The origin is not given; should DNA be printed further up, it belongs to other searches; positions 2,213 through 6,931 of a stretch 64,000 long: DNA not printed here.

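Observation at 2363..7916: Third barrel + lipoprotein module with a lipoprotein of about 1470 aa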

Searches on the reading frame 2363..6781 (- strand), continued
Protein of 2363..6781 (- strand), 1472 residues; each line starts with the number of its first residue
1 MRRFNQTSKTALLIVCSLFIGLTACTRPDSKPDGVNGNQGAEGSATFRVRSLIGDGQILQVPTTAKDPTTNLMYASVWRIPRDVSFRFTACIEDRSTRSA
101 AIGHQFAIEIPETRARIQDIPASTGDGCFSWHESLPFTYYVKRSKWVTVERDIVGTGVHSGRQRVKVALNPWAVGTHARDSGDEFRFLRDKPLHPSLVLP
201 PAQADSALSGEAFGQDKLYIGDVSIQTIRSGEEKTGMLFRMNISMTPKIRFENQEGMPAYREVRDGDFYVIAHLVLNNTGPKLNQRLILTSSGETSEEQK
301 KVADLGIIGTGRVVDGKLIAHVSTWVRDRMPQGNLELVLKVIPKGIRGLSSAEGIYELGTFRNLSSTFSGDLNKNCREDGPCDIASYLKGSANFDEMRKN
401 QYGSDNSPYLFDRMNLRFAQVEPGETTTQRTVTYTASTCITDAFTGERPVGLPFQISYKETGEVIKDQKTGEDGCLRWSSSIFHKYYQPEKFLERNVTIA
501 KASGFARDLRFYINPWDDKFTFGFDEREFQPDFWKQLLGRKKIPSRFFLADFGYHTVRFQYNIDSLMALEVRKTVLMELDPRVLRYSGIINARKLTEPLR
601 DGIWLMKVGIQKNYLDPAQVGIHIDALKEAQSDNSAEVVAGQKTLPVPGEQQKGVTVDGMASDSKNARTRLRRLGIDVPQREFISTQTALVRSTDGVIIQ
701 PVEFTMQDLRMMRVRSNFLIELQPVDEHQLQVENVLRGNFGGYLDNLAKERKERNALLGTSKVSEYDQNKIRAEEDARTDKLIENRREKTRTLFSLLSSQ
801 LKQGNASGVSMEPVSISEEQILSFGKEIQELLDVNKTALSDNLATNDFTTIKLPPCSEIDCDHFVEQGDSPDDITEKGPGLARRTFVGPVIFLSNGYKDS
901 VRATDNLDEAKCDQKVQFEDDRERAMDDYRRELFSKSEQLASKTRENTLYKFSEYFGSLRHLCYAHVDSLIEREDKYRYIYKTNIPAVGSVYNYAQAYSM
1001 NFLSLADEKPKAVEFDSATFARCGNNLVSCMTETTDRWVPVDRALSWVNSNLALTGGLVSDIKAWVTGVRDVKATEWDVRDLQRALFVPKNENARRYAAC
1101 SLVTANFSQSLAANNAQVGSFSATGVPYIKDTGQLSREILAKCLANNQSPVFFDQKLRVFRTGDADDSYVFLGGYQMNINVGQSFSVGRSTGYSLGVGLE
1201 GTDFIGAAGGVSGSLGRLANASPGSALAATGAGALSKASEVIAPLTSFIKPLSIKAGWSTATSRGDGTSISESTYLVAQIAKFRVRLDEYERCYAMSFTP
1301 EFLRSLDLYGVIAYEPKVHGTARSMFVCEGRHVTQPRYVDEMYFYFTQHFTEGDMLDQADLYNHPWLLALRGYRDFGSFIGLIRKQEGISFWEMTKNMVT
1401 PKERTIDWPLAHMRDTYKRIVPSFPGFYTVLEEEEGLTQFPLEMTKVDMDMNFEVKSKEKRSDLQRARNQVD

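Call 40: predict_structure(alignment_id=A3)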
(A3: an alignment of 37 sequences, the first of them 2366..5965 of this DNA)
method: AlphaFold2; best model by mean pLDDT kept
length: 1200 residues; sequences in the alignment: 37
mean_pLDDT: 66.9   pTM: 0.41
mean pLDDT of the five models: 66.9, 65.7, 64.8, 63.3, 62.4
residues with pLDDT >= 90: 130; 70-90: 487; 50-70: 299; < 50: 284
segments of 3 or more residues with pLDDT < 50: 20-28, 30-33, 131-134, 342-396, 403-407, 489-493, 533-544, 623-638, 673-690, 909-1002, 1077-1094, 1114-1121, 1124-1128, 1132-1135, 1171-1175, 1190-1200
pLDDT, mean of each block of 10 residues (from residue 1): 76 71 45 56 64 59 77 58 76 60 73 77 62 66 89 86 90 75 87 87 90 86 89 86 86 87 83 82 70 61 85 67 82 85 40 43 43 36 36 46 50 85 88 68 71 86 74 72 62 59 75 69 66 45 49 59 70 78 83 73 76 67 40 42 66 70 59 38 42 53 76 87 89 93 85 88 93 89 62 60 87 83 90 90 72 67 87 83 89 73 59 27 30 33 31 28 35 33 25 25 64 90 89 83 77 92 87 59 34 60 73 48 49 54 71 80 56 52 57 34
secondary structure, 60 per line:
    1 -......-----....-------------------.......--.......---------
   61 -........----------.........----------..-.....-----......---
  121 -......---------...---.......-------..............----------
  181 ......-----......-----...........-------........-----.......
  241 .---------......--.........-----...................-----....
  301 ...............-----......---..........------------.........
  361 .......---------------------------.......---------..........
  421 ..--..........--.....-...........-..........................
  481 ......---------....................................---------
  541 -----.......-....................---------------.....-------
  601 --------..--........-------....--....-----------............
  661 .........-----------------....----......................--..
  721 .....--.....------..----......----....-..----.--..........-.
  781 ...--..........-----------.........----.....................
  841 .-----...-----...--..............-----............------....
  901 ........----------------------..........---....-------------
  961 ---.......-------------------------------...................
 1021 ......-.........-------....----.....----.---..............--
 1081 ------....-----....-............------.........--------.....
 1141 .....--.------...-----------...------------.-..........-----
elements in order (helices of 4 or more, strands of 3 or more residues): E2-7 E13-16 E36-42 E45-51 E62-69 E80-88 H102-106 H112-117 H122-127 E137-139 E143-149 E157-170 E181-186 E192-197 E203-213 E221-228 E234-241 E251-253 H259-267 E273-291 E297-315 E321-326 E330-339 H352-367 H395-401 E411-422 E425-434 H437-441 E443-453 H455-486 H496-531 H546-552 H554-573 H589-592 E613-620 H628-631 H634-637 H649-669 H687-690 H695-716 H719-725 E728-732 H745-750 H755-758 H769-778 H780-783 H786-795 H807-815 H820-841 E847-849 E855-857 H860-873 E879-890 E897-908 H931-940 H944-947 H964-970 E1002-1026 H1028-1036 H1044-1047 E1052-1056 E1065-1078 H1087-1090 E1096-1099 H1101-1112 H1119-1127 H1136-1145 E1155-1157 H1186-1195
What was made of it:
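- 5234..5494 (-): Repeat 2 of the same beta-sandwich domain (residues 430-516; C439/C475). AF2 pLDDT is about 87 in this region (call 40).
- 4247..4603 (-): Poorly conserved helical stalk (residues 727-845; long helices, coiled-coil-like). AF2 helices at model residues 455-486, 496-531 and 546-573 (call 40).
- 2951..3256 (-): Ser/Gly-rich amphipathic beta-hairpin (arms at residues 1176-1200 and 1248-1277) with a variable hydrophobic Gly/Ala-rich tip. AF2 pLDDT is about 30 (call 40).
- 2666..2755 (-): 30-residue motif, 25 positions invariant (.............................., residues 1343-1372). AF2 models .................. with low confidence (pLDDT below 50, call 40).
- The two most distinctive conserved elements, the hairpin and the motif, are exactly the parts AF2 cannot place in the monomer (call 40), as expected for partner- or membrane-dependent segments. 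No multimer prediction was available, and the lipoprotein model is of only moderate quality (pLDDT 67, pTM 0.41, call 40). The long helices of about 30-35 residues each could span several nm (call 40). The lipoprotein's C-terminus is not an eight-stranded barrel in the AF2 model (call 40).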

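Call 42: fold_search(model_id=the predicted structure, library=pdb)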
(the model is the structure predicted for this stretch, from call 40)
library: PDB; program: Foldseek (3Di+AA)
matches with E <= 10: 946; with E <= 0.001: 0
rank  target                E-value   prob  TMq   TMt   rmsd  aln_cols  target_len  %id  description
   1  2p9r_A                2.6e-02  0.98  0.06  0.47   6.5       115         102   16  Human alpha2-macroglogulin is composed of multiple domains, as predicted by homology with complement component C3 (released 2007-08-21)
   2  7b2m_A                3.5e-02  0.23  0.09  0.13  23.8       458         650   11  Cryo-EM structure of complement C4b in complex with nanobody E3 (released 2022-03-02)
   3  5es4_G                3.5e-02  0.14  0.07  0.08  28.5       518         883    9  RE-REFINEMENT OF INTEGRIN ALPHAXBETA2 ECTODOMAIN IN THE CLOSED/BENT CONFORMATION (released 2016-03-02)
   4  8st1_A                4.4e-02  0.28  0.06  0.16  23.1       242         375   12  The 3alpha2beta stoichiometry of human alpha4beta2 nicotinic acetylcholine receptor in complex with acetylcholine and  (released 2024-02-07)
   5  6gvl_A                4.9e-02  0.35  0.05  0.23  20.4       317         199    8  Second pair of Fibronectin type III domains of integrin beta4 bound to the bullous pemphigoid antigen BP230 (BPAG1e) (released 2019-03-20)
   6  9pxf_A                5.9e-02  0.15  0.06  0.14  26.2       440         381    9  Ammonia monooxygenase in native membranes from N. briensis (released 2026-01-28)
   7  7u05_B                6.2e-02  0.25  0.07  0.08  14.8       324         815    9  Structure of the yeast TRAPPII-Rab11/Ypt32 complex in the closed/closed state (composite structure) (released 2022-04-27)
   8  8f6y_C                6.5e-02  0.14  0.05  0.11  22.1       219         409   10  Cryo-EM structure of Torpedo nicotinic acetylcholine receptor in complex with etomidate, desensitized-like state (released 2023-06-07)
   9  6om1_G                7.6e-02  0.16  0.07  0.13  20.3       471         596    7  Crystal structure of an atypical integrin (released 2019-12-11)
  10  7o7m_A                8.0e-02  0.21  0.07  0.07  19.2       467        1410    8  (h-alpha2M)4 native II (released 2022-04-13)
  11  2p9r_B                8.8e-02  0.91  0.06  0.47   6.6       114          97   15  Human alpha2-macroglogulin is composed of multiple domains, as predicted by homology with complement component C3 (released 2007-08-21)
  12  5es4_A                8.8e-02  0.10  0.06  0.07  28.3       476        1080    8  RE-REFINEMENT OF INTEGRIN ALPHAXBETA2 ECTODOMAIN IN THE CLOSED/BENT CONFORMATION (released 2016-03-02)
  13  5m52_B                9.2e-02  0.23  0.06  0.04  22.8       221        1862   10  Crystal structure of yeast Brr2 full-lenght in complex with Prp8 Jab1 domain (released 2016-12-07)
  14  1xq4_B                1.0e-01  0.66  0.06  0.38   7.7       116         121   14  Crystal Structure of the Putative ApaA Protein from Bordetella pertussis, Northeast Structural Genomics Target BeR40 (released 2004-11-09)
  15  9qls                  1.0e-01  0.08  0.05  0.05  30.9       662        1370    9  Human dysferlin (1-2017) in the lipid-free, Ca2+-bound state (released 2025-06-04)
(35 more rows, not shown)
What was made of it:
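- The top Foldseek hits are the alpha2-macroglobulin MG2 domain and complement C3/C4 (call 42).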

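Call 63: search_protein_families(library=phrogs, proteins=[window:2363-6781:-], max_evalue=0.01)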
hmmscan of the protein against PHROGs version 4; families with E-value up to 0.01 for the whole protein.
window:2363-6781:- (1472 aa): 0 families

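Call 64: search_protein_families(library=padloc, proteins=[window:2363-6781:-], max_evalue=0.01)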
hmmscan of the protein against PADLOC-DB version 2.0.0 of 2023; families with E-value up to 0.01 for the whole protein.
window:2363-6781:- (1472 aa): 0 families

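Call 65: fold_search(model_id=the predicted structure, library=viral)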
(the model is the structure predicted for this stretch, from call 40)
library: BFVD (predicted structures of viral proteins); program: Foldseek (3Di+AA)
matches with E <= 10: 318; with E <= 0.001: 0
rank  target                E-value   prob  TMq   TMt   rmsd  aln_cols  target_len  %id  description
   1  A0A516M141            1.5e-03  0.77  0.06  0.18  30.2       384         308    8  (no name in the UniProt tables at hand)
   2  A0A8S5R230            5.7e-03  0.63  0.08  0.20  18.9       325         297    8  Uncharacterized protein [Myoviridae sp. ct5xX4]
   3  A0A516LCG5            1.9e-02  0.41  0.08  0.20  19.2       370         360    6  (no name in the UniProt tables at hand)
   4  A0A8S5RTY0            2.7e-02  0.23  0.10  0.11  16.9       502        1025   11  (no name in the UniProt tables at hand)
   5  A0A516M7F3            4.1e-02  0.12  0.06  0.07  28.7       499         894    8  (no name in the UniProt tables at hand)
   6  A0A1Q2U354            4.3e-02  0.54  0.07  0.07  24.9       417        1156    8  Uncharacterized protein [Vibrio phage pTD1]
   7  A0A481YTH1            4.3e-02  0.23  0.06  0.18  21.5       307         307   13  Fibronectin type III domain protein [Marseillevirus LCMAC102]
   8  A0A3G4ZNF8            6.0e-02  0.14  0.07  0.08  33.0       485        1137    9  DUF7932 domain-containing protein [Terrestrivirus sp.]
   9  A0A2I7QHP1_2          6.3e-02  0.18  0.07  0.10  21.5       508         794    8  Putative virion structural protein [Vibrio phage Aphrodite1]
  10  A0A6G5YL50            7.3e-02  0.10  0.08  0.12  19.6       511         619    7  (no name in the UniProt tables at hand)
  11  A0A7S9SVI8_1          7.7e-02  0.09  0.07  0.08  22.1       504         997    7  (no name in the UniProt tables at hand)
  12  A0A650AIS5            9.4e-02  0.44  0.07  0.14  11.8       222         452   10  (no name in the UniProt tables at hand)
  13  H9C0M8                9.4e-02  0.33  0.05  0.18  18.6       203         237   10  (no name in the UniProt tables at hand)
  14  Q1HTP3                9.9e-02  0.69  0.06  0.18   5.8       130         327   10  W2R [Squirrelpox virus]
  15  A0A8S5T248            1.1e-01  0.13  0.06  0.11  38.7       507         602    7  Uncharacterized protein [Siphoviridae sp. cteEJ17]
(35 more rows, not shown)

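Call 84: search_protein_families(library=pfam, proteins=[L022:4871-6001:+, L021:10230-11258:-, L001:14409-15512:-, L001:5819-6661:+, L033:11343-12545:+], max_evalue=0.001)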
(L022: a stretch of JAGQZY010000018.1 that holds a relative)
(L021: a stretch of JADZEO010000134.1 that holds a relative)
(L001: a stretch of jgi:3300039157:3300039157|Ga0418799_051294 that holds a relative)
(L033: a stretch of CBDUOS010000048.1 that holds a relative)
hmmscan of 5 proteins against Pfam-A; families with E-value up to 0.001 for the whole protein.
L022:4871-6001:+ (377 aa): 3 families
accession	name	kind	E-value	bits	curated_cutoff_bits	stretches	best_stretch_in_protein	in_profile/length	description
PF01170.24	UPF0020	-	4.8e-21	75.8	22.3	1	187-326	8-141/197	RMKL-like, methyltransferase domain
PF02384.22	N6_Mtase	-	4.4e-09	36.5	20.4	1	212-337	49-152/311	N-6 DNA Methylase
PF13847.12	Methyltransf_31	-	0.00055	20.1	27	0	209-299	3-67/145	Methyltransferase domain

L021:10230-11258:- (343 aa): 1 family
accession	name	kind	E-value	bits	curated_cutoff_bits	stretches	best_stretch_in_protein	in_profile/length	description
PF01075.23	Glyco_transf_9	-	3.6e-22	79.3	22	1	76-310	2-238/247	Glycosyltransferase family 9 (heptosyltransferase)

L001:14409-15512:- (368 aa): 0 families

L001:5819-6661:+ (281 aa): 1 family
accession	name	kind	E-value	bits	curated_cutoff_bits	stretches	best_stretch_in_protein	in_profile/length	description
PF01497.23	Peripla_BP_2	-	4e-06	26.9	27.5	1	32-112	1-87/235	Periplasmic binding protein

L033:11343-12545:+ (401 aa): 0 families
